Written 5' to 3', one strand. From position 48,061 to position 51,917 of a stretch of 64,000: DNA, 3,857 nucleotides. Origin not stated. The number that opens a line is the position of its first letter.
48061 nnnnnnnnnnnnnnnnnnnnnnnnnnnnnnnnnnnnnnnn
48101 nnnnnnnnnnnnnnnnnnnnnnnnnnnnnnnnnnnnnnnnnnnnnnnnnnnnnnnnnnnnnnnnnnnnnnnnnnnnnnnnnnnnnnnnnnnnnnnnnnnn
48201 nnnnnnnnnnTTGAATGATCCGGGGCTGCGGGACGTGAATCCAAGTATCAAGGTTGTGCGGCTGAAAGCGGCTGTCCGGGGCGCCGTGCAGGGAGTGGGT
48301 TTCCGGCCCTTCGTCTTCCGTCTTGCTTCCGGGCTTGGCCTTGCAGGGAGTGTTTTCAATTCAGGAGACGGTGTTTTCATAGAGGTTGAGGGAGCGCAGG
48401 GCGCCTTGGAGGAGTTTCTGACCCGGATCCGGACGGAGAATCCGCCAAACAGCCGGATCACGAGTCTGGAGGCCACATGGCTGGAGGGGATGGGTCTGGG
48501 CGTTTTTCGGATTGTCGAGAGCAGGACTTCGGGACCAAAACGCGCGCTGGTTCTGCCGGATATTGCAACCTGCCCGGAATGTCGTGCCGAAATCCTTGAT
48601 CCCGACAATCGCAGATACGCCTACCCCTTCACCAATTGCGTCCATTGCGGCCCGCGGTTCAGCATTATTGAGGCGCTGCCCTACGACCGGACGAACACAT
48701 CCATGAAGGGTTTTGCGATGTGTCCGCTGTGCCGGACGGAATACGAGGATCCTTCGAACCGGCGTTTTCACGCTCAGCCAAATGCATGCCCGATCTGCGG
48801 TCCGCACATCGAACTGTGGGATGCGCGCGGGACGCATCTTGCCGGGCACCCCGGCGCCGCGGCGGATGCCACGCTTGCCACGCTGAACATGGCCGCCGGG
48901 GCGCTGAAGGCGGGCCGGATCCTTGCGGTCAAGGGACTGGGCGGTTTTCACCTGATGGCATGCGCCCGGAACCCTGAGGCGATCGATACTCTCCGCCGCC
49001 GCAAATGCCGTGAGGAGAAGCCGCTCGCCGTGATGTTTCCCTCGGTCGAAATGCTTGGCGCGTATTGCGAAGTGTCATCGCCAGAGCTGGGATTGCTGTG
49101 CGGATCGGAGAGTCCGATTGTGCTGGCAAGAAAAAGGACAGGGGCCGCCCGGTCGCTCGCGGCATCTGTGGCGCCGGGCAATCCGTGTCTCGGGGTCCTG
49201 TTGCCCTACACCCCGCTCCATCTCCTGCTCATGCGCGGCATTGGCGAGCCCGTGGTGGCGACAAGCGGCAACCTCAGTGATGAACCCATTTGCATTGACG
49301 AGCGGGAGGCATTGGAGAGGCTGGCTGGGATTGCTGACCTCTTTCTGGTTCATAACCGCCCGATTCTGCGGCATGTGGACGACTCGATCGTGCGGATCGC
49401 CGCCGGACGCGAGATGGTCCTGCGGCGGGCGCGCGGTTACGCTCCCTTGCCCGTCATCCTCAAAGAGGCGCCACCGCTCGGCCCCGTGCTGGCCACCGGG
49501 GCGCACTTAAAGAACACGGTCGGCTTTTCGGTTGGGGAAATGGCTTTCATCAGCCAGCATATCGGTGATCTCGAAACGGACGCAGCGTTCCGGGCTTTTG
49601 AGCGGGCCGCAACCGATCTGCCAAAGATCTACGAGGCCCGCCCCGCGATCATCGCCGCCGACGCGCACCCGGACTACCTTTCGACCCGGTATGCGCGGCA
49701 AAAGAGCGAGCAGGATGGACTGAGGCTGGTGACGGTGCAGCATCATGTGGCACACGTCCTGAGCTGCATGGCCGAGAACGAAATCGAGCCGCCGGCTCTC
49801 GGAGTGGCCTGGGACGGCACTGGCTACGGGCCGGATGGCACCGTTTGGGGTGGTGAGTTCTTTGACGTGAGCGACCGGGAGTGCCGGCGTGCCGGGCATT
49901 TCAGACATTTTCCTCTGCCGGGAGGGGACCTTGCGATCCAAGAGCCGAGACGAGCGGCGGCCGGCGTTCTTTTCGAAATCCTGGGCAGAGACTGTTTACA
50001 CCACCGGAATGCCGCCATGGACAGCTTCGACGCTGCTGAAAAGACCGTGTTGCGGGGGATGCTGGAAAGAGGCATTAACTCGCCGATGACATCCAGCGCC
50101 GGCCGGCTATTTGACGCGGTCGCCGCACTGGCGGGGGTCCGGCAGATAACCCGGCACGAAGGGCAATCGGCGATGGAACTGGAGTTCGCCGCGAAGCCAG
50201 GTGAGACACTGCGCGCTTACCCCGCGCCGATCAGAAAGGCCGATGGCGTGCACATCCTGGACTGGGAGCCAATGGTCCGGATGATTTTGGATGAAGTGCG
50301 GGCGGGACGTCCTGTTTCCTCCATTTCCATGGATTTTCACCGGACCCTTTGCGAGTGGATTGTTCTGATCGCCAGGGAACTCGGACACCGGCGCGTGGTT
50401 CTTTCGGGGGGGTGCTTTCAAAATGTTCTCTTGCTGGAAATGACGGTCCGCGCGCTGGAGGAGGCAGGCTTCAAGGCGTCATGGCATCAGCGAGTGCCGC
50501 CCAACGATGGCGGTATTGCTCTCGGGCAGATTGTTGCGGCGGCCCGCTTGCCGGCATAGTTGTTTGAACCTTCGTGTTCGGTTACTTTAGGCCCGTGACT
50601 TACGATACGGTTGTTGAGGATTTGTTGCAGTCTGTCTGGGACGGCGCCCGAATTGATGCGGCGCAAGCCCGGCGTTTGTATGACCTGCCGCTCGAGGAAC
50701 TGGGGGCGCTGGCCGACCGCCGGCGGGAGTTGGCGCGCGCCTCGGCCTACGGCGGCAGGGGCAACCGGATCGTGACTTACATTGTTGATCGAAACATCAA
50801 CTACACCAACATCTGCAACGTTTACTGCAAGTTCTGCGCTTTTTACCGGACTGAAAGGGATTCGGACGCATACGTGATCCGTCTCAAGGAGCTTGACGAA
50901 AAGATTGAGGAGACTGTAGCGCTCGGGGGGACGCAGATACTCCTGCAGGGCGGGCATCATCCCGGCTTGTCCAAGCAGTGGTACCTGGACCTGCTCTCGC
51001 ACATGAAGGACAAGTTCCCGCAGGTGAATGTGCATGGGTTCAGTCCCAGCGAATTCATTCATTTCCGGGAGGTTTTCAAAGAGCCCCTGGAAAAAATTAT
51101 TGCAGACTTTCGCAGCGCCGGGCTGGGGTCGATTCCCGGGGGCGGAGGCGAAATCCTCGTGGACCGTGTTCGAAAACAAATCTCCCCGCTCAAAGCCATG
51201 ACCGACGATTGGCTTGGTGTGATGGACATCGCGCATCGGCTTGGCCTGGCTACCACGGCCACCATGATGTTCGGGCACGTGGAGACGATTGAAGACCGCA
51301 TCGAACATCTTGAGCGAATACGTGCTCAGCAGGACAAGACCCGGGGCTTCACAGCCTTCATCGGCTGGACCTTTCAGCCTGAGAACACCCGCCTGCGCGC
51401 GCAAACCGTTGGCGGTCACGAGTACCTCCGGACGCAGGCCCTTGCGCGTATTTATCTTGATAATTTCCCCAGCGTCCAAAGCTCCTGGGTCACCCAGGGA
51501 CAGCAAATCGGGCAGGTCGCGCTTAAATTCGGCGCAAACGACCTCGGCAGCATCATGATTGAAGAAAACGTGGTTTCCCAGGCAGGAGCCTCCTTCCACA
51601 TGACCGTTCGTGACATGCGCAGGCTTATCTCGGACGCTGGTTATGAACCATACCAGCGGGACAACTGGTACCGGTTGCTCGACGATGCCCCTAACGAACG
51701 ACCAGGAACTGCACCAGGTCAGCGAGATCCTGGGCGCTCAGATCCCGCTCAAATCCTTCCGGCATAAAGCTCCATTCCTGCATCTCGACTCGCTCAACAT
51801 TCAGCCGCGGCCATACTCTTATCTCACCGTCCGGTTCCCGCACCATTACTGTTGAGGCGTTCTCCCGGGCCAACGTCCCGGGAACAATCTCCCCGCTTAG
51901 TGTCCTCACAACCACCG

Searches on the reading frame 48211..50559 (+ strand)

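Call 52: search_protein_families(library=pfam, proteins=[window:48211-50559:+], max_evalue=0.00001)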
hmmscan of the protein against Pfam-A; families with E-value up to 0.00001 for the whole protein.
window:48211-50559:+ (782 aa): 5 families
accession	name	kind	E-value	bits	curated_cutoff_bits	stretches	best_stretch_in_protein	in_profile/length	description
PF22521.2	HypF_C_2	-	3.1e-79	266.6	27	1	531-773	1-241/241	Carbamoyltransferase, Kae1-like Domain, second subdomain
PF01300.24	Sua5_yciO_yrdC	-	4.8e-40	137.4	25.1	1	231-406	2-177/178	Telomere recombination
PF17788.7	HypF_C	-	6.7e-32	110.6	23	1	425-522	5-99/99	HypF Kae1-like domain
PF07503.17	zf-HYPF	-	5.9e-31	106.4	23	2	120-153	1-34/34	HypF finger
PF00708.24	Acylphosphatase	-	9.2e-22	77.6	22.5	1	19-95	2-78/85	Acylphosphatase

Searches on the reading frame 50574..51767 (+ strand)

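Call 52: search_protein_families(library=pfam, proteins=[window:50574-51767:+], max_evalue=0.00001)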
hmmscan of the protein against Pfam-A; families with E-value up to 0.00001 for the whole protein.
window:50574-51767:+ (397 aa): 2 families
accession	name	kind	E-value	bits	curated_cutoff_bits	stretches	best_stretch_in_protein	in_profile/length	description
PF19288.4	CofH_C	-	5.2e-35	120.4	27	1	257-370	2-120/125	CofH/MqnC C-terminal region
PF04055.27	Radical_SAM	-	1.4e-17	64.8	29.5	1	75-248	1-165/166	Radical SAM superfamily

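Call 63: search_protein_families(library=ncbifam, proteins=[window:50574-51767:+], max_evalue=0.00001)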
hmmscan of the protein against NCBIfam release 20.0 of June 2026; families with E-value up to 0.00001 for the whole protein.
window:50574-51767:+ (397 aa): 12 families
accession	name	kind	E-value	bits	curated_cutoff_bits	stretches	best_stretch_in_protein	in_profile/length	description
TIGR03699.1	menaquin_MqnC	equivalog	2.4e-137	457.4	428.1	1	26-368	2-341/342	cyclic dehypoxanthinyl futalosine synthase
NF006277.0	PRK08445.1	equivalog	4e-121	404.1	576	1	37-370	15-346/348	dehypoxanthine futalosine cyclase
TIGR00423.1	TIGR00423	subfamily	9e-112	373.3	260.25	1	67-369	1-310/310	CofH family radical SAM protein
TIGR03700.1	mena_SCO4494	equivalog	2.5e-98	329.2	434.55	1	19-367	3-349/351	aminofutalosine synthase MqnE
NF005609.0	PRK07360.1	equivalog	1.1e-92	310.7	426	1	11-370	5-369/374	7,8-didemethyl-8-hydroxy-5-deazariboflavin synthase subunit CofH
TIGR03551.1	F420_cofH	equivalog_domain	6.8e-91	304.7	374.1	1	66-367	34-343/345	5-amino-6-(D-ribitylamino)uracil--L-tyrosine 4-hydroxyphenyl transferase CofH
NF006687.0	PRK09234.1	equivalog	1.5e-80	271.5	1018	1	12-372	477-840/849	bifunctional FO biosynthesis protein CofGH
NF006276.0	PRK08444.1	equivalog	1.2e-76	258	560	1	16-369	2-350/353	aminofutalosine synthase MqnE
NF004580.0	PRK05926.1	equivalog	2.2e-51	175.2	583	1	65-359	62-362/370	hypothetical protein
NF004884.0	PRK06245.1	equivalog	1.5e-13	50.4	209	1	64-138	8-80/340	7,8-didemethyl-8-hydroxy-5-deazariboflavin synthase subunit CofG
TIGR03550.1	F420_cofG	equivalog_domain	1.5e-11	44.1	213.35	0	75-132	8-65/322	7,8-didemethyl-8-hydroxy-5-deazariboflavin synthase CofG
TIGR03956.1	rSAM_HydE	equivalog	2.8e-07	30.1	254.6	1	73-153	51-131/340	[FeFe] hydrogenase H-cluster radical SAM maturase HydE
